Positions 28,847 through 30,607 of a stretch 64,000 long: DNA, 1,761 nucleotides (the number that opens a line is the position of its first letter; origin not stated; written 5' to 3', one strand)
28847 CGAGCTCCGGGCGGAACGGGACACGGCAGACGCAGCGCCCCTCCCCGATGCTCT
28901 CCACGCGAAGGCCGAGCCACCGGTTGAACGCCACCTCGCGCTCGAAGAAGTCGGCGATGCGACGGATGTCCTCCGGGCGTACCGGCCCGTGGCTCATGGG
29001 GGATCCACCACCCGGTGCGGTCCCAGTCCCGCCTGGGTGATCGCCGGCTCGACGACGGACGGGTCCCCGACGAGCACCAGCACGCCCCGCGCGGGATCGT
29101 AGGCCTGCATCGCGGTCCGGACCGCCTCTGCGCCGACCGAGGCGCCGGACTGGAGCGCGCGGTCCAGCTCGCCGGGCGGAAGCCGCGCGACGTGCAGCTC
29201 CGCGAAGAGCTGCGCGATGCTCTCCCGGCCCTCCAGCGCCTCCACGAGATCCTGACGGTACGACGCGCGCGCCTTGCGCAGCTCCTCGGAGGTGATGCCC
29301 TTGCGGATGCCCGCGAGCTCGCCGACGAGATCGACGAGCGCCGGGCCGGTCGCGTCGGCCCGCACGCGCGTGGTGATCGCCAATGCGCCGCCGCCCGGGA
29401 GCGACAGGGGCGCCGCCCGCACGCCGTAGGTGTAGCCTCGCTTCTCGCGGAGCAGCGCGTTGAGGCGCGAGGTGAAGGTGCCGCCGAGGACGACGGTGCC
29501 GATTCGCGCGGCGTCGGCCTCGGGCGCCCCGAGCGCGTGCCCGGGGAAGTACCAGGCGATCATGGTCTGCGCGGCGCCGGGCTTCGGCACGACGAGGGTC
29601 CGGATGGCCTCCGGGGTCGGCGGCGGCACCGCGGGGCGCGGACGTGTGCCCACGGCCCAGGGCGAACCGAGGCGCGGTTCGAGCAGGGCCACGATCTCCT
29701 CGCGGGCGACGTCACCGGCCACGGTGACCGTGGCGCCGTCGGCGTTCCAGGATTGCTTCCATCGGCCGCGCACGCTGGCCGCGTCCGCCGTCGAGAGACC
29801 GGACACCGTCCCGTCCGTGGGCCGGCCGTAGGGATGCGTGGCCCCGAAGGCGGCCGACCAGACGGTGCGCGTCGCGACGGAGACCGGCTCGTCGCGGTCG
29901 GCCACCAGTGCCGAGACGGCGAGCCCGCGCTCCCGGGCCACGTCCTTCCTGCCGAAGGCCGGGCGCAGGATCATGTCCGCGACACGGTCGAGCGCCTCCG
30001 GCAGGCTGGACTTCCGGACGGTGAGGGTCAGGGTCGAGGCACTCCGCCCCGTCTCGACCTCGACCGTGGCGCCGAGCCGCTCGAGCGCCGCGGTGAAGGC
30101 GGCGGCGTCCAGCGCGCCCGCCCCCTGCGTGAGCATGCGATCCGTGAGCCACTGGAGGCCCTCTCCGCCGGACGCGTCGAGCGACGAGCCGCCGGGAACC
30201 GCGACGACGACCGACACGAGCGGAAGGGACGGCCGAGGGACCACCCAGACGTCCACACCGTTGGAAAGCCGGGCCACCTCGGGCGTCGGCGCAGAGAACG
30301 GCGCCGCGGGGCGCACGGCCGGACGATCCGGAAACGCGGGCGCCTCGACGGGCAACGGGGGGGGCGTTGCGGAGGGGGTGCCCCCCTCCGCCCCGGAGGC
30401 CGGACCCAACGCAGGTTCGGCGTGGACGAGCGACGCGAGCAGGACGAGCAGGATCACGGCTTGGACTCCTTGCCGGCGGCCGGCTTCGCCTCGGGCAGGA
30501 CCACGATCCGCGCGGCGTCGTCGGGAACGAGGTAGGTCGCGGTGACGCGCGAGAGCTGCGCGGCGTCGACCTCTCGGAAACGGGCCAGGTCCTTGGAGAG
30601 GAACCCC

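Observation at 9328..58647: Nine copies of a 33-39 bp GC-rich hairpin repeat, every one embedded in an open reading frame (RPE-like intragenic palindromic element)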

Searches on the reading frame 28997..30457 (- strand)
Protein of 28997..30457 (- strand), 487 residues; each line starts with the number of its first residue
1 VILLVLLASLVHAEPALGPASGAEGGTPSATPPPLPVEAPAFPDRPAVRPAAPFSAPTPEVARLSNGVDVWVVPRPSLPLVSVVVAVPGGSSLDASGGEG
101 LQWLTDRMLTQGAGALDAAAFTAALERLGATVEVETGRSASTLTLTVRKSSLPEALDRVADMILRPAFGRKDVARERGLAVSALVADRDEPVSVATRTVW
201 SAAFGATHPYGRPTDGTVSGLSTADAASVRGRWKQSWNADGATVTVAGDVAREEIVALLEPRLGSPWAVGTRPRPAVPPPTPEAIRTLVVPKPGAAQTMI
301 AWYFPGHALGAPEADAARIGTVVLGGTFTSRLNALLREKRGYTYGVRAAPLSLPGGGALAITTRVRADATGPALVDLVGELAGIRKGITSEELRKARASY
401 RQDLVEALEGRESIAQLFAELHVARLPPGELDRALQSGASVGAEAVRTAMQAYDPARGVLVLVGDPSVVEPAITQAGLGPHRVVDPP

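Call 11: search_protein_families(library=pfam, proteins=[window:28997-30457:-], max_evalue=0.01)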
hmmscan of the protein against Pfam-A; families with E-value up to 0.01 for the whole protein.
window:28997-30457:- (487 aa): 2 families
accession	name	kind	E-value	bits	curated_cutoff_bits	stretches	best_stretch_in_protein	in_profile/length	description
PF05193.26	Peptidase_M16_C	-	7.5e-21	75.2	23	1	227-399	5-180/181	Peptidase M16 inactive domain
PF00675.25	Peptidase_M16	-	1.1e-13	51.8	22.3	1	79-207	11-139/149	Insulinase (Peptidase family M16)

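Call 74: search_protein_families(library=ncbifam, proteins=[window:28997-30457:-], max_evalue=0.00001)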
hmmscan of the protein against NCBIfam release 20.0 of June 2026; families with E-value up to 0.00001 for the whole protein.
window:28997-30457:- (487 aa): 1 family
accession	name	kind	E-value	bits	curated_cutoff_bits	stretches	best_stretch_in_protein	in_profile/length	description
NF047422.1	YfmF_fam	equivalog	1.8e-06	27.2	285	1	151-418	97-367/412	EF-P 5-aminopentanol modification-associated protein YfmF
